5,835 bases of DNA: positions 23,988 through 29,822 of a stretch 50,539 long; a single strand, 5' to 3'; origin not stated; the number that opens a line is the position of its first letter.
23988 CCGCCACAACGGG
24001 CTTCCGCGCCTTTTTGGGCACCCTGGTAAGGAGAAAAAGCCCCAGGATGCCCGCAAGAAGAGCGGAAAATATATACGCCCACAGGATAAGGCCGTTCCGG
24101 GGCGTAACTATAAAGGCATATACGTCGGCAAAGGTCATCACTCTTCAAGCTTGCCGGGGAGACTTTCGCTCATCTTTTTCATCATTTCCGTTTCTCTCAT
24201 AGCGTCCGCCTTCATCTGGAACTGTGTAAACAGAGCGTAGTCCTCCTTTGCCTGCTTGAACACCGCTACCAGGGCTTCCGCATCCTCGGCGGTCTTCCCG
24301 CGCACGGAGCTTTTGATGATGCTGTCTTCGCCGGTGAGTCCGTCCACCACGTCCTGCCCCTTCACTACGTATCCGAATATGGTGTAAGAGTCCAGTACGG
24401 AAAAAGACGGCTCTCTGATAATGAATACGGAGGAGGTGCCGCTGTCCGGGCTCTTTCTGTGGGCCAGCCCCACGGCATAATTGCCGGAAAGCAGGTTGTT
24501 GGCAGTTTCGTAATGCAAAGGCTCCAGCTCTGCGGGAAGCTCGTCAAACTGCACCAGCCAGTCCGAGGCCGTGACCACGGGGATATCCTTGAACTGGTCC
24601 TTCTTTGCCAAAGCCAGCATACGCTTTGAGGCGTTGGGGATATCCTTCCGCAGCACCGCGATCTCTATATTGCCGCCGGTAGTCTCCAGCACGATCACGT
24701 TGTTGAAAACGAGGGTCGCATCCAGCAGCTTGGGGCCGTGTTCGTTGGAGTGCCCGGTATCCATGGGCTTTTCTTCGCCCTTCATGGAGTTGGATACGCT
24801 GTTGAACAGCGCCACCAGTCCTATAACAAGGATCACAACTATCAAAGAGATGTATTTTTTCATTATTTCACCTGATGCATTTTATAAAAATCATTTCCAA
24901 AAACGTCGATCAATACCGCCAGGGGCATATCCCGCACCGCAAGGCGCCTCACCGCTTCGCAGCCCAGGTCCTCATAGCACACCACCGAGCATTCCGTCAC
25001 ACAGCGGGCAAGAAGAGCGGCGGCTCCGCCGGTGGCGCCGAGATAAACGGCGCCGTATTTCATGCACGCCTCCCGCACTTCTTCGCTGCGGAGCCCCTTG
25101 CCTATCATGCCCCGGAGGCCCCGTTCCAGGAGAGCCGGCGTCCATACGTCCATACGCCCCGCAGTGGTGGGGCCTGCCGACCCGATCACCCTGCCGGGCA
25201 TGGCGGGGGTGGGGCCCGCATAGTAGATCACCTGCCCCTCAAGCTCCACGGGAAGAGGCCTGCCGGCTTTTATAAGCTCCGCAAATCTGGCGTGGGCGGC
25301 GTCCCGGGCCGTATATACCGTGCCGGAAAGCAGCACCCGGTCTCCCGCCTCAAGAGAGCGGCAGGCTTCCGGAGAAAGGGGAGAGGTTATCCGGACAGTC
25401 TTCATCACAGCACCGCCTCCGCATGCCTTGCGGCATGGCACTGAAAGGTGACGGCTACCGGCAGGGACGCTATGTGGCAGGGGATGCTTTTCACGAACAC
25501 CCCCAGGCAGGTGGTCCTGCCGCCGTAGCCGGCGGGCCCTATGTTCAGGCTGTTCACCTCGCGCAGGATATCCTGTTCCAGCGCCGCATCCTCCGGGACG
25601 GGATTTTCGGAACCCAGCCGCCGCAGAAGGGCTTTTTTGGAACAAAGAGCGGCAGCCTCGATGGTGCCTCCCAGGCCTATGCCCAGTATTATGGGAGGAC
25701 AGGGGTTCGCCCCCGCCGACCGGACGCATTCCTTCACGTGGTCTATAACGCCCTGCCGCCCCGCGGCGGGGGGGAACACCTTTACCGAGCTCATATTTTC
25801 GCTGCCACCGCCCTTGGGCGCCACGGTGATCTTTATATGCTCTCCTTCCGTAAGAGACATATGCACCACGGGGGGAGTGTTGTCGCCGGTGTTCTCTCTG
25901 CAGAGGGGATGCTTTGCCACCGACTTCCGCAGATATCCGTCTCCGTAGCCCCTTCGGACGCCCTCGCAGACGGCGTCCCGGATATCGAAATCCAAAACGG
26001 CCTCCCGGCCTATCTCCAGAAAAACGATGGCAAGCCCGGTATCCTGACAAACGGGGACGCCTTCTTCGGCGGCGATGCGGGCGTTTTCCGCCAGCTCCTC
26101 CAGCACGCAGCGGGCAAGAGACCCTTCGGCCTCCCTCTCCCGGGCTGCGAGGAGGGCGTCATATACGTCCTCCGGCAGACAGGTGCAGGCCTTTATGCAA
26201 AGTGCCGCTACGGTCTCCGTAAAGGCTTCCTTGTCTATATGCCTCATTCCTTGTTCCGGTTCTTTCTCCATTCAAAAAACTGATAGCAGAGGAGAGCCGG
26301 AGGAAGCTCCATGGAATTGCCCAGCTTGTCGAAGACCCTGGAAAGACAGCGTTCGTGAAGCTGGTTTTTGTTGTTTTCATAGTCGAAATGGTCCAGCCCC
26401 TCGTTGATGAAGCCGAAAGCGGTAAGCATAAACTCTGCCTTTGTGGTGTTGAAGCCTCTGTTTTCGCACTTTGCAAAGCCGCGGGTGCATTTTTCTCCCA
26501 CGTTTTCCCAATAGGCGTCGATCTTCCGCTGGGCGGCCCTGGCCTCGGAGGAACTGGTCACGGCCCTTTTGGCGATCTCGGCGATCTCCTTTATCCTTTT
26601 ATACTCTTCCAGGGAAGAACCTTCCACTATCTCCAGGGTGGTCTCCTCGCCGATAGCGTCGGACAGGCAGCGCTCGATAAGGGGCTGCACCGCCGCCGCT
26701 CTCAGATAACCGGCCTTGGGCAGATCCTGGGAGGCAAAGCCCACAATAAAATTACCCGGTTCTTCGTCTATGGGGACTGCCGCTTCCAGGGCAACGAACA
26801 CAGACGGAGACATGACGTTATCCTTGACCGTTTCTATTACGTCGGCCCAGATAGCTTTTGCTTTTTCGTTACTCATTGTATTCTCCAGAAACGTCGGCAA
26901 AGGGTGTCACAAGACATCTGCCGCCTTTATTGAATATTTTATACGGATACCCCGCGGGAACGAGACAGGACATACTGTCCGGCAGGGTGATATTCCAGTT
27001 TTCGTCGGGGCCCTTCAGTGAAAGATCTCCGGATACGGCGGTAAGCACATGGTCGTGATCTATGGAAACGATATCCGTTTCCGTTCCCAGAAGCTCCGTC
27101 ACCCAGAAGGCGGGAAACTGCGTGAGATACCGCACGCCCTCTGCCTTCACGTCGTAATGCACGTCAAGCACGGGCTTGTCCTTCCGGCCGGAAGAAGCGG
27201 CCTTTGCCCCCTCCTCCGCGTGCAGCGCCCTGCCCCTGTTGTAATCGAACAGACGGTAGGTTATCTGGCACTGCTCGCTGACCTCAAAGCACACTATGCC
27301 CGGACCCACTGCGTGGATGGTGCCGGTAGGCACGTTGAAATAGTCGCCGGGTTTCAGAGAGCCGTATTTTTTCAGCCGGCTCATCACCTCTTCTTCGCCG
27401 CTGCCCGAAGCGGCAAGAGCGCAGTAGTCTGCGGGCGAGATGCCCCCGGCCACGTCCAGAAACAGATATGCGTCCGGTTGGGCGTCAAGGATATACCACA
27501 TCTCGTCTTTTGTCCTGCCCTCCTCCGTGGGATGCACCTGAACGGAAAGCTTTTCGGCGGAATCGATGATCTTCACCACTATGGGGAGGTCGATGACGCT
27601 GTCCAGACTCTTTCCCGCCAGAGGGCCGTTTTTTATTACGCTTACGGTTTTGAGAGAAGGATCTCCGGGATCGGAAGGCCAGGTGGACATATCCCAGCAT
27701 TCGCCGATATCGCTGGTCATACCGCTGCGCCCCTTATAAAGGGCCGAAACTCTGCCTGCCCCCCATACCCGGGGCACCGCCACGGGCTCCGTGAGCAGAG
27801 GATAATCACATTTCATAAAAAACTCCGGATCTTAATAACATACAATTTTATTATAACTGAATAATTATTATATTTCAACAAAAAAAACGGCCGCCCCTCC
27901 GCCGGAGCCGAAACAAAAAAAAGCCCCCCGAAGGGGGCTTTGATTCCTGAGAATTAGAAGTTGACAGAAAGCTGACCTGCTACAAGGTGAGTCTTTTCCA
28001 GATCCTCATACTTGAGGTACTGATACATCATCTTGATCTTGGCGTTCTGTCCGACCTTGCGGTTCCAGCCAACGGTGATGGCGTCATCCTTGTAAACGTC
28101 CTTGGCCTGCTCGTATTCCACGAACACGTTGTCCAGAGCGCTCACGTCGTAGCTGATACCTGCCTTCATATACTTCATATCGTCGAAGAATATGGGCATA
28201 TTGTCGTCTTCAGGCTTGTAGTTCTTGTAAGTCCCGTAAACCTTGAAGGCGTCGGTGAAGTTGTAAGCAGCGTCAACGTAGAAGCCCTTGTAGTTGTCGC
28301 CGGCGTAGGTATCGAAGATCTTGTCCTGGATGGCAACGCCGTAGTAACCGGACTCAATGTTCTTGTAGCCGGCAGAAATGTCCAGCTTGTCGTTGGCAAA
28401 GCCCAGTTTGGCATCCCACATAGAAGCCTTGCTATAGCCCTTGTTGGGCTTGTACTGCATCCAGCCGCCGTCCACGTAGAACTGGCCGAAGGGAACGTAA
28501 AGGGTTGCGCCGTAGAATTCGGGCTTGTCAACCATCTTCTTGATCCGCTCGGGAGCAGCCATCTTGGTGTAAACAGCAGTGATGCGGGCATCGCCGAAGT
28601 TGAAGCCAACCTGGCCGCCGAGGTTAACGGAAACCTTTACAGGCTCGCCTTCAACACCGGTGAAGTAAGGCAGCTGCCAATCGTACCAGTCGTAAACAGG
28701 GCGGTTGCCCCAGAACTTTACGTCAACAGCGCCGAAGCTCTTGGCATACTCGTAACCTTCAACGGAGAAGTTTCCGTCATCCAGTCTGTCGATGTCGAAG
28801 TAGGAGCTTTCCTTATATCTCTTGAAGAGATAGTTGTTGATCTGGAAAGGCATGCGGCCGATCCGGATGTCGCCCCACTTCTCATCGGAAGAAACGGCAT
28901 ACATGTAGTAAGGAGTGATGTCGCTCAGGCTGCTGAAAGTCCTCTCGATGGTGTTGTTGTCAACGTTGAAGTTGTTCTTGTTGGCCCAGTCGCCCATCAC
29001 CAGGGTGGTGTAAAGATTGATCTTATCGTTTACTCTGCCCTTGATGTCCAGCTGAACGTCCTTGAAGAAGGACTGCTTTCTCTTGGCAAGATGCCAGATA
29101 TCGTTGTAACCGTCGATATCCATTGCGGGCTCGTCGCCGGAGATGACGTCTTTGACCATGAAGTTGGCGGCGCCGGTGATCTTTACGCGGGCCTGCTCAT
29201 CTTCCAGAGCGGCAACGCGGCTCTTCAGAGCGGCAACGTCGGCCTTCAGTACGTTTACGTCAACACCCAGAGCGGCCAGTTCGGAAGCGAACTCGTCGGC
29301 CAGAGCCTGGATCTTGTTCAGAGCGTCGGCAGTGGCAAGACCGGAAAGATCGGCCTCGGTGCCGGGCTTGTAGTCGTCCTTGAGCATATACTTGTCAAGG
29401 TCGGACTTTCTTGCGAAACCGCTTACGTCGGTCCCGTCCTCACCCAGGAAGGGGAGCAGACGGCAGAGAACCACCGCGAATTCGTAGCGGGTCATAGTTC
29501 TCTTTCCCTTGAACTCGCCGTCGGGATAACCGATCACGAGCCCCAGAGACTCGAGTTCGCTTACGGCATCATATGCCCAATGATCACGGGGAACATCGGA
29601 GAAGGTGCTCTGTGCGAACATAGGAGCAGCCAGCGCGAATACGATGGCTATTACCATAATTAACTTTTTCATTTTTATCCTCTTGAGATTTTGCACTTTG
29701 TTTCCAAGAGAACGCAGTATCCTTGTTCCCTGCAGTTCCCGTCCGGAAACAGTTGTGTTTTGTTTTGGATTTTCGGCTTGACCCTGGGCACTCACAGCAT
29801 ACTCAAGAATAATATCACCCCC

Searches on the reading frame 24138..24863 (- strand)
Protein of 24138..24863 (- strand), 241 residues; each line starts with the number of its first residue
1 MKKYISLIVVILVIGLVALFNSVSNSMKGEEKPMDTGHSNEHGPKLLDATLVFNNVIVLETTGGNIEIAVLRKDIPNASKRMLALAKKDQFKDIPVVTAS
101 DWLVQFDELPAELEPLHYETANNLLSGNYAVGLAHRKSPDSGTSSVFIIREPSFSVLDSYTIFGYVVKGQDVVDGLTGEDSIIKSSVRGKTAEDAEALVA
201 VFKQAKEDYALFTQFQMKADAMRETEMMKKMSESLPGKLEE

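Call 8: search_protein_families(library=pfam, proteins=[window:24138-24863:-])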
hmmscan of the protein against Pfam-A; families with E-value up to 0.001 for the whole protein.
window:24138-24863:- (241 aa): 1 family
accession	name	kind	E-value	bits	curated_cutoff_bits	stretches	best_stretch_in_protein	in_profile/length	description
PF00160.26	Pro_isomerase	-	5.8e-11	43.3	21.7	1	57-177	2-138/159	Cyclophilin type peptidyl-prolyl cis-trans isomerase/CLD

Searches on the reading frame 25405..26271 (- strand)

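Call 8: search_protein_families(library=pfam, proteins=[window:25405-26271:-])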
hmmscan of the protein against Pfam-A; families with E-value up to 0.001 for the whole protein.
window:25405-26271:- (288 aa): 1 family
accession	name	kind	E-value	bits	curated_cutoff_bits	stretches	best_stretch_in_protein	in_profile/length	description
PF05681.19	Fumerase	-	1.1e-102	343.4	25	1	18-286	1-269/270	Fumarate hydratase (Fumerase)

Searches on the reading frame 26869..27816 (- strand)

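Call 8: search_protein_families(library=pfam, proteins=[window:26869-27816:-])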
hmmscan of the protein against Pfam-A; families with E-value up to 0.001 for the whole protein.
window:26869-27816:- (315 aa): 1 family
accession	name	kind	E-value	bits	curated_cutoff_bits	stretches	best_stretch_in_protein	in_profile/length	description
PF20511.4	PMI_typeI_cat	-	0.00064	20.3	22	0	37-101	39-108/143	Phosphomannose isomerase type I, catalytic domain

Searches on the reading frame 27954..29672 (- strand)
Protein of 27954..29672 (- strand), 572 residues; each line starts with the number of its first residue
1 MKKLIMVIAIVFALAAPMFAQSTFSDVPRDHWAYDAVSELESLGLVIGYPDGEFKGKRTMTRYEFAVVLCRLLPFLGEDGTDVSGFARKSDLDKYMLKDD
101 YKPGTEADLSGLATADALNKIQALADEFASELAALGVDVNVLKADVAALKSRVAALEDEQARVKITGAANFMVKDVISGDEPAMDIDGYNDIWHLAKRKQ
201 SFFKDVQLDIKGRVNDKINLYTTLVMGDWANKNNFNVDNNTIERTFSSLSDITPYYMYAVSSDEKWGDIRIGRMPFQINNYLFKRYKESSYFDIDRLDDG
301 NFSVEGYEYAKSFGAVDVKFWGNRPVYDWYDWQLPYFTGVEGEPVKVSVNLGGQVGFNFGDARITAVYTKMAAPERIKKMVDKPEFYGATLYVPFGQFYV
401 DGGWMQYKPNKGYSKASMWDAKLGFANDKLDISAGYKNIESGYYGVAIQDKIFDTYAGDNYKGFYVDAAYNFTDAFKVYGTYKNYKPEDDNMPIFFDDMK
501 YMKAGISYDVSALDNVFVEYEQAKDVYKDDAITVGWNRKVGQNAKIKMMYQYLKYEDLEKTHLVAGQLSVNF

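Call 8: search_protein_families(library=pfam, proteins=[window:27954-29672:-])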
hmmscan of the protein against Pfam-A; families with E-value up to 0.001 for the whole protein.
window:27954-29672:- (572 aa): 1 family
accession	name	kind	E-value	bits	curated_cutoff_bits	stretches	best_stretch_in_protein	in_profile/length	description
PF00395.25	SLH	-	1.2e-11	44.8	20.8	1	23-66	1-44/44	S-layer homology domain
